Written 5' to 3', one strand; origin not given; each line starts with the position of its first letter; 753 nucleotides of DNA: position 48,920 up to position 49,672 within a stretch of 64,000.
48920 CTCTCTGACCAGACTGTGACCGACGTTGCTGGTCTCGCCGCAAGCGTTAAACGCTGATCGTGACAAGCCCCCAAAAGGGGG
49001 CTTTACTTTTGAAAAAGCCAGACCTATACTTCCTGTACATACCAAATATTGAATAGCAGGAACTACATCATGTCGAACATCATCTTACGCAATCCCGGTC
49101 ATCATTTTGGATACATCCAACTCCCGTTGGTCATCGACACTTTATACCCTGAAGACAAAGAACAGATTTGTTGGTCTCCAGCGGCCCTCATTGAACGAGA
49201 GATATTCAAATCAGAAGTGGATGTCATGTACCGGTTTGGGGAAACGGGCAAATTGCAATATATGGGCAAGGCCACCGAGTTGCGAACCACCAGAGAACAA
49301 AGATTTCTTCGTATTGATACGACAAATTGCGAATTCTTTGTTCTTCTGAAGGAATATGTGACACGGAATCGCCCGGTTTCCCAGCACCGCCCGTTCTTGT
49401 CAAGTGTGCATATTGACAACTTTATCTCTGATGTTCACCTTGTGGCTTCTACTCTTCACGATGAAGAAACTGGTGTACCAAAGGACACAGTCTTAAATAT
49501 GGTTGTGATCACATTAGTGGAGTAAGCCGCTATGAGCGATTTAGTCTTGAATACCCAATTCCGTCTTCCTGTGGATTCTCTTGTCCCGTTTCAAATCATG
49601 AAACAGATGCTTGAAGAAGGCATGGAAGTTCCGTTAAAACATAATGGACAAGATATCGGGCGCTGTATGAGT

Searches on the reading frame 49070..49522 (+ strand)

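Call 63: search_protein_families(library=phrogs, proteins=[window:49070-49522:+], max_evalue=0.001)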
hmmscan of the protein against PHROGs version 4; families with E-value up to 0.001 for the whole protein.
window:49070-49522:+ (151 aa): 1 family
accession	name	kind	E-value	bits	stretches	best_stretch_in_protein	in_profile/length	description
phrog_3902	-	unknown function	1.8e-76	256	1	2-151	1-152/152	-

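Call 64: search_protein_families(library=pfam, proteins=[window:49070-49522:+], max_evalue=0.01)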
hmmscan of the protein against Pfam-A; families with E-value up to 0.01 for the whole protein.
window:49070-49522:+ (151 aa): 0 families
